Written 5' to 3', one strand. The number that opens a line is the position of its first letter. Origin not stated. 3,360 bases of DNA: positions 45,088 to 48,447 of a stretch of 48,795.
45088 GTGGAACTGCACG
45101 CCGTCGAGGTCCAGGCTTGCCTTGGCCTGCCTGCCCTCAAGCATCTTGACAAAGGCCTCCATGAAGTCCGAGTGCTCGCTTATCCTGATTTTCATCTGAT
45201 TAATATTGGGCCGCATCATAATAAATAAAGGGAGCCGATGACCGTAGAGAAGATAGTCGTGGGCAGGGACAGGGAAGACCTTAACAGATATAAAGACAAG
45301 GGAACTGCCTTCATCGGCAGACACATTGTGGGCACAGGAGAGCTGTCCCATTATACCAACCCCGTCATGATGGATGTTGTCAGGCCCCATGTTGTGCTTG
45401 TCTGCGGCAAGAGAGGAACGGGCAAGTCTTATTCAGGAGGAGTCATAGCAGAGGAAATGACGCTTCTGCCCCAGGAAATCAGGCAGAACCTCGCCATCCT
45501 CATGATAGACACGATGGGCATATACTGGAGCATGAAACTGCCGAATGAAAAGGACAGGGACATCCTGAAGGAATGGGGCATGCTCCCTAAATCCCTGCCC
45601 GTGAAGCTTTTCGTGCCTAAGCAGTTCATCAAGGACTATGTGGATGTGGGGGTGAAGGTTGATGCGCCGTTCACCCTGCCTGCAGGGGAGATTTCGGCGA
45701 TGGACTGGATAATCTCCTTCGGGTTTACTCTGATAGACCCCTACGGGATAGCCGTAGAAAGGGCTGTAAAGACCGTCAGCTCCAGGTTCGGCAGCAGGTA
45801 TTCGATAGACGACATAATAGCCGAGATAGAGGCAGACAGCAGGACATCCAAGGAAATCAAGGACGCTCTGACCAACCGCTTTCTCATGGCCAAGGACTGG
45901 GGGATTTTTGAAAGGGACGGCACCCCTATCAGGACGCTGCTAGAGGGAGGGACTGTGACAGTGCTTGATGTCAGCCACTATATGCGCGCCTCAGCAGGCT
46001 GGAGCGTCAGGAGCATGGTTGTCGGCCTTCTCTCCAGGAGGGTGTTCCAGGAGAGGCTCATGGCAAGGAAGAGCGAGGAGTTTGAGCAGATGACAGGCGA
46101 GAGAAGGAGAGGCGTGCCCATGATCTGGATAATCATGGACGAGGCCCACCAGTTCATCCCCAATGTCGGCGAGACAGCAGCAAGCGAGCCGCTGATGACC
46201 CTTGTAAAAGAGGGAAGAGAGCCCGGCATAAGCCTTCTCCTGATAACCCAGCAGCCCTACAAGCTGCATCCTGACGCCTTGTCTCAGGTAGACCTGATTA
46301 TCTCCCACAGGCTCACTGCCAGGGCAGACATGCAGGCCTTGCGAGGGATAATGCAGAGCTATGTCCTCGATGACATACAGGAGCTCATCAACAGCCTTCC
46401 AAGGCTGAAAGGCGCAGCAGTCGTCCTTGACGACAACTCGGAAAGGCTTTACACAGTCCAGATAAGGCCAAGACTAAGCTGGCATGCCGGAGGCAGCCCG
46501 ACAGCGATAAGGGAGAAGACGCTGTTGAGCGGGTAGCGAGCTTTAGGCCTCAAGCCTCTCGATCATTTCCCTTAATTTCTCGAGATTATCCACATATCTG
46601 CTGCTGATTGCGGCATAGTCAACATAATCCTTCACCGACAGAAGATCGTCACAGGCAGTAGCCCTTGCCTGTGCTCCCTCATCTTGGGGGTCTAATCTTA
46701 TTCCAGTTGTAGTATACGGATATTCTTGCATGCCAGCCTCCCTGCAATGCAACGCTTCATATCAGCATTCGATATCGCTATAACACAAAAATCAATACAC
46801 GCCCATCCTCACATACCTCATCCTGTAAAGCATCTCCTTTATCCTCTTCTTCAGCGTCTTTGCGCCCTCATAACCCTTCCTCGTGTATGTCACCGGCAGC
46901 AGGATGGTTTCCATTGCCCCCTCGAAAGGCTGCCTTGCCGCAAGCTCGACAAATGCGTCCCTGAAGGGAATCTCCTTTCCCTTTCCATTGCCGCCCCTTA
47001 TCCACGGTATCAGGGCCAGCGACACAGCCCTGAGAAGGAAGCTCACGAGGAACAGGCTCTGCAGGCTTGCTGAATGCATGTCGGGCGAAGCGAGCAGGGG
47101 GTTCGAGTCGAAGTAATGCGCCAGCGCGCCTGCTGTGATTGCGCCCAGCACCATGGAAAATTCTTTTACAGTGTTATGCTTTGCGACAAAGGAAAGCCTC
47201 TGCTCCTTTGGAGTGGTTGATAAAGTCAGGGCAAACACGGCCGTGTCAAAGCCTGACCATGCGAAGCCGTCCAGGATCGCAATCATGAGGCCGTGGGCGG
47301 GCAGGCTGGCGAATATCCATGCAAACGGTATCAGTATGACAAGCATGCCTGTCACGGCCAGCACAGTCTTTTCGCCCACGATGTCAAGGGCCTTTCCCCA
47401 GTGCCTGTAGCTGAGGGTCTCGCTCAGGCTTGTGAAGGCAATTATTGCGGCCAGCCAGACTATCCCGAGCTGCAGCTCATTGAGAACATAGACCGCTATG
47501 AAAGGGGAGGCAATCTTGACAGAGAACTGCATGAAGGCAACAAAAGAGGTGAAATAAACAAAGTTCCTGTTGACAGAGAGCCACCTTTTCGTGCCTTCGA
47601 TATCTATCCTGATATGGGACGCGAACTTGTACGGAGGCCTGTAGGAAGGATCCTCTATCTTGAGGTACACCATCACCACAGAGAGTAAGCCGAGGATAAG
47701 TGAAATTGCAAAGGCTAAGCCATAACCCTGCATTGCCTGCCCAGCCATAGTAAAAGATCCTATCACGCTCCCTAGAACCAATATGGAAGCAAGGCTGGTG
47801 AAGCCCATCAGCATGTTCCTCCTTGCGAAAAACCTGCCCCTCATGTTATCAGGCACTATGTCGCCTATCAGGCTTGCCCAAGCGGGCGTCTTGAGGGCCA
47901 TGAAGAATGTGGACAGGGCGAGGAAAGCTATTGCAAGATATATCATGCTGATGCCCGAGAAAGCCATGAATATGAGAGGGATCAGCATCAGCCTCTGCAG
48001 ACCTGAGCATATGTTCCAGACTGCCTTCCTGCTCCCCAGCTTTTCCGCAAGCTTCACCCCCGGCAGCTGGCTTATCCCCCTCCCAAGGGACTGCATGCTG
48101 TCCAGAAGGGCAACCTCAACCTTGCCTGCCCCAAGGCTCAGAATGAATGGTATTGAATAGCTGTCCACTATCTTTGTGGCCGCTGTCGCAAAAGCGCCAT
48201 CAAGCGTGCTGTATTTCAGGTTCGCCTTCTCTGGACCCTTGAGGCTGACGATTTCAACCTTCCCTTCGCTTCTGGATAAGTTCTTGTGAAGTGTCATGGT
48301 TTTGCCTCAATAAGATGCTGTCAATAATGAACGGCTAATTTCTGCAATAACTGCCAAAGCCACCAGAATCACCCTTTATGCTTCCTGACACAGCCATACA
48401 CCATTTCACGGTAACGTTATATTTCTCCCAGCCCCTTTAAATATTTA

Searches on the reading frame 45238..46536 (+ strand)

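Call 6: search_protein_families(library=pfam, proteins=[window:45238-46536:+], max_evalue=0.01)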
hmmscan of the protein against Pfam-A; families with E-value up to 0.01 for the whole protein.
window:45238-46536:+ (432 aa): 3 families
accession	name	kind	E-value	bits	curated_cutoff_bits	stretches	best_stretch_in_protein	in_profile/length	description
PF01935.23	DUF87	-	3.7e-05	24.4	23.2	1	41-248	12-204/220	Helicase HerA, central domain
PF05872.18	HerA_C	-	8.5e-05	21.8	22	1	267-390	230-354/502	Helicase HerA-like C-terminal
PF00004.35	AAA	-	0.00042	21.2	21.2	0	275-355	39-127/131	ATPase family associated with various cellular activities (AAA)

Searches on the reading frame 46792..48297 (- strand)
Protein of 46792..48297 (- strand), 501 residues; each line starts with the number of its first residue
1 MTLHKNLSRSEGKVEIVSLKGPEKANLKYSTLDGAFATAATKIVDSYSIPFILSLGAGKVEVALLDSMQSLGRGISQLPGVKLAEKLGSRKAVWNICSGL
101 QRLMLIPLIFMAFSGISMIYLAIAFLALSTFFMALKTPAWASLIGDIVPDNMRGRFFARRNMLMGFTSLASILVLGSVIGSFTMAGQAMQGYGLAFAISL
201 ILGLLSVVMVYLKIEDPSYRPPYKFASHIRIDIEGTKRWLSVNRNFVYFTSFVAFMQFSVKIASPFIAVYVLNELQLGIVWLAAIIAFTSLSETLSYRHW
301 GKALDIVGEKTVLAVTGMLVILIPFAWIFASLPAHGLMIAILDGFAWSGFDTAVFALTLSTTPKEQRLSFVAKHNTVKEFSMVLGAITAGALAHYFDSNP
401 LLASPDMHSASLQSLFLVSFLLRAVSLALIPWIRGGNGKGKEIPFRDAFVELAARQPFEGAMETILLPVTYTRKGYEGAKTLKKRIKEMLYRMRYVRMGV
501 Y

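Call 6: search_protein_families(library=pfam, proteins=[window:46792-48297:-], max_evalue=0.01)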
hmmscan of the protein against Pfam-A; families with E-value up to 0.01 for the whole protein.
window:46792-48297:- (501 aa): 2 families
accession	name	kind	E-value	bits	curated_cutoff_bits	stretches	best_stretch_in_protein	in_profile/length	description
PF07690.21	MFS_1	-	5.7e-31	108.1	33.4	2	48-386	18-347/347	Major Facilitator Superfamily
PF10856.13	DUF2678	-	0.0022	18.4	27.8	0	157-211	24-79/118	Protein of unknown function (DUF2678)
